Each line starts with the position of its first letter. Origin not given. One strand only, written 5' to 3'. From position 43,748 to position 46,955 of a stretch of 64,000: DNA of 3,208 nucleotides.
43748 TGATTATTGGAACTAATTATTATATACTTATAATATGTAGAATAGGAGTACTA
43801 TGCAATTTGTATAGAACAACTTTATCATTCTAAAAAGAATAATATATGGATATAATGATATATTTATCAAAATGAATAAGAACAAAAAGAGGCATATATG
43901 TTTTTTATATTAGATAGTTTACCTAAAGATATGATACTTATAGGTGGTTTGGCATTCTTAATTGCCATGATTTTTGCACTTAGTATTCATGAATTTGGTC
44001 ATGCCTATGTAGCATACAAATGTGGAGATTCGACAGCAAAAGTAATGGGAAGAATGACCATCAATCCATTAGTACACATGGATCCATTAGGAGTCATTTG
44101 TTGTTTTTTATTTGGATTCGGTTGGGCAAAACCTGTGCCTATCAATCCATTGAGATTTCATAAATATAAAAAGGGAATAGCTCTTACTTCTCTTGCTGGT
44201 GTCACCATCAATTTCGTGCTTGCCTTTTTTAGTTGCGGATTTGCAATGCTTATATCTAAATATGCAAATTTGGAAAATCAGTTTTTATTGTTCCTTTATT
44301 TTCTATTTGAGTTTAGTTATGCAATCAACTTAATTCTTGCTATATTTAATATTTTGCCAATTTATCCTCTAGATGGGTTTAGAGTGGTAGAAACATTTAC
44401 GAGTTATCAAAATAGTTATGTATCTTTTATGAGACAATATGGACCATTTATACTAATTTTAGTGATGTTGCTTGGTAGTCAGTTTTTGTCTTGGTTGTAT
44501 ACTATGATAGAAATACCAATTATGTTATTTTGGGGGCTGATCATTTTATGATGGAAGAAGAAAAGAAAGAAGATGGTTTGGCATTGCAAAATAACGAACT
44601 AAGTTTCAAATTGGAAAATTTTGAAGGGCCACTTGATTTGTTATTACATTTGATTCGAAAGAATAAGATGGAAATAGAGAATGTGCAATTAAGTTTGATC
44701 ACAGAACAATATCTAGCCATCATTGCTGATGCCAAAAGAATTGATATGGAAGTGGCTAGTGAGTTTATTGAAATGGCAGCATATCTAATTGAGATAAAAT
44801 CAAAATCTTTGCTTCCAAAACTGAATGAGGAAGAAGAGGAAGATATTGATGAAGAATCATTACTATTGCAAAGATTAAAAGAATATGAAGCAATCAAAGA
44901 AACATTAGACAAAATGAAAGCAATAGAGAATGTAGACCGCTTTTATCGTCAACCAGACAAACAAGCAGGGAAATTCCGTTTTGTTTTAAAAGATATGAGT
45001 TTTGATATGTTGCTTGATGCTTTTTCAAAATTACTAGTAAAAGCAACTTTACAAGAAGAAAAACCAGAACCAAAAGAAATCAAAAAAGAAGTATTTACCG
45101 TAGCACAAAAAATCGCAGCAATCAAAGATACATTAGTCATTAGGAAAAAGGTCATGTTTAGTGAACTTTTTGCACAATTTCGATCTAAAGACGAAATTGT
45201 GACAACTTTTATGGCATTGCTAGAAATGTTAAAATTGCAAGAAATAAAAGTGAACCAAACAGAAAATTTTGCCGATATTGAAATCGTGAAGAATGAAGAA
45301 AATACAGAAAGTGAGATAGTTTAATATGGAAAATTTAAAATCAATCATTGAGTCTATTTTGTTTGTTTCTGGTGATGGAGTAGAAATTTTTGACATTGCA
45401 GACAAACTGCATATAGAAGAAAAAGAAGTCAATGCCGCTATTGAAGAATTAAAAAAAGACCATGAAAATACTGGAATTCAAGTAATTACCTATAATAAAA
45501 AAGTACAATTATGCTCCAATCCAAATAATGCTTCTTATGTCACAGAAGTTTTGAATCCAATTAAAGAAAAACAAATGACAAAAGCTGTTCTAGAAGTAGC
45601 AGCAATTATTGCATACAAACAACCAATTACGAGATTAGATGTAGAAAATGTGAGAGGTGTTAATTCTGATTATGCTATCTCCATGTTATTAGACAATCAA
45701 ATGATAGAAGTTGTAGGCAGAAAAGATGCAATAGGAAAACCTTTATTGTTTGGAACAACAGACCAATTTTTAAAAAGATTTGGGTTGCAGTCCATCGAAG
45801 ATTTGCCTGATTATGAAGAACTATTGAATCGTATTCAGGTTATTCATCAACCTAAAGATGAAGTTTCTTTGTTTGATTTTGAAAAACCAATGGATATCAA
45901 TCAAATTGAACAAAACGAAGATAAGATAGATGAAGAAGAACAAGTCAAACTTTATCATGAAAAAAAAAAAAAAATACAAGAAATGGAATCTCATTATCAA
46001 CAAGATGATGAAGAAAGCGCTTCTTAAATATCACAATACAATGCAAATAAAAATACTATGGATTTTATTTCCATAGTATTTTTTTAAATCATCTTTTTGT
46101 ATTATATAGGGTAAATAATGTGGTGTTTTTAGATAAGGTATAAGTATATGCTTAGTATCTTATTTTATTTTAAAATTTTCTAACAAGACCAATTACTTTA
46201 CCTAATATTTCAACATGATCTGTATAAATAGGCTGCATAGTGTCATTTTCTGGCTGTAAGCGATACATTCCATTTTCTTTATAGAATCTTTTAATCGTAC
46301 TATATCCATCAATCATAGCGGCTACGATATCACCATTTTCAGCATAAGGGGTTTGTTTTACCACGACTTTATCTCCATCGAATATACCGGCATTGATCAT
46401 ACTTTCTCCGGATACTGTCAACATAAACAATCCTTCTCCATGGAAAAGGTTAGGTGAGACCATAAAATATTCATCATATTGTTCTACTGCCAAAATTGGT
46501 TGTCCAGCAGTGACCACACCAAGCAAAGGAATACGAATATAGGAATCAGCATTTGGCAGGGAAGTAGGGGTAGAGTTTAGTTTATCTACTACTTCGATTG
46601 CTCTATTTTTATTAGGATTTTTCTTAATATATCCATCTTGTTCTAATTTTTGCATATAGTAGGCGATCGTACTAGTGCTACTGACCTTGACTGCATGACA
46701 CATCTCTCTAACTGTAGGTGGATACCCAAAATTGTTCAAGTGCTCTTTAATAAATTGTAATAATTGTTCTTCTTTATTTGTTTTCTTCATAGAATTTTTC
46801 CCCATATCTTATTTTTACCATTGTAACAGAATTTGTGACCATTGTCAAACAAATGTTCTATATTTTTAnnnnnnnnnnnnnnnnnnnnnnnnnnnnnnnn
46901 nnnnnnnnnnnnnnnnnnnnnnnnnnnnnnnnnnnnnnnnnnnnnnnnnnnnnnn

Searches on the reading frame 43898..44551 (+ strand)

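Call 61: search_protein_families(library=pfam, proteins=[window:43898-44551:+], max_evalue=0.0001)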
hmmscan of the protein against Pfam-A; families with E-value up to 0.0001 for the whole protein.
window:43898-44551:+ (217 aa): 1 family
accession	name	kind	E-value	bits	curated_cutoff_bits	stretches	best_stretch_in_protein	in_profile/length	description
PF02163.28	Peptidase_M50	-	1.7e-11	44.3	27.2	1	19-169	1-195/221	Peptidase family M50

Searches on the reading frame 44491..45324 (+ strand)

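Call 61: search_protein_families(library=pfam, proteins=[window:44491-45324:+], max_evalue=0.0001)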
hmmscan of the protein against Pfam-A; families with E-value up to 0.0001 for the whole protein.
window:44491-45324:+ (277 aa): 1 family
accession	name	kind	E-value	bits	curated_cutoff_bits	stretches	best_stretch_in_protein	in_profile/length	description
PF02616.19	SMC_ScpA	-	4.7e-25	89.4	24.6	1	54-265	1-229/232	Segregation and condensation protein ScpA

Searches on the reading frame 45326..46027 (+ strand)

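Call 62: search_protein_families(library=pfam, proteins=[window:45326-46027:+], max_evalue=0.0001)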
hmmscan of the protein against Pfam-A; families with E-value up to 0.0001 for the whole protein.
window:45326-46027:+ (233 aa): 1 family
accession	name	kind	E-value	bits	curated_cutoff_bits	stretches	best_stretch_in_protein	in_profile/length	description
PF04079.22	SMC_ScpB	-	1e-48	165.4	27.4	1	7-162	2-159/160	Segregation and condensation complex subunit ScpB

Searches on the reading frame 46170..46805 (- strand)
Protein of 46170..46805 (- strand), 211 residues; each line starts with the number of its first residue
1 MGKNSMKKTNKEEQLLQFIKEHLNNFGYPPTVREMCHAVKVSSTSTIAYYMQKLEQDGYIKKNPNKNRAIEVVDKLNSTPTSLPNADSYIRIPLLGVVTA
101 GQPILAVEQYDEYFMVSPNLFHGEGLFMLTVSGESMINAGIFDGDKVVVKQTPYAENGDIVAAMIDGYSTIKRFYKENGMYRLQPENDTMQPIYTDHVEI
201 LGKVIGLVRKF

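Call 62: search_protein_families(library=pfam, proteins=[window:46170-46805:-], max_evalue=0.0001)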
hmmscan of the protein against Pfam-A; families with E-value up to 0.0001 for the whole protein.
window:46170-46805:- (211 aa): 2 families
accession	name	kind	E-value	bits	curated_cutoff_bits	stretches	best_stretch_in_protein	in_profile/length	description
PF00717.28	Peptidase_S24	-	9.5e-35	119.2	23.3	1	93-205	1-116/116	Peptidase S24-like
PF01726.22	LexA_DNA_bind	-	3e-15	56.2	23.7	1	9-69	5-65/65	LexA DNA binding domain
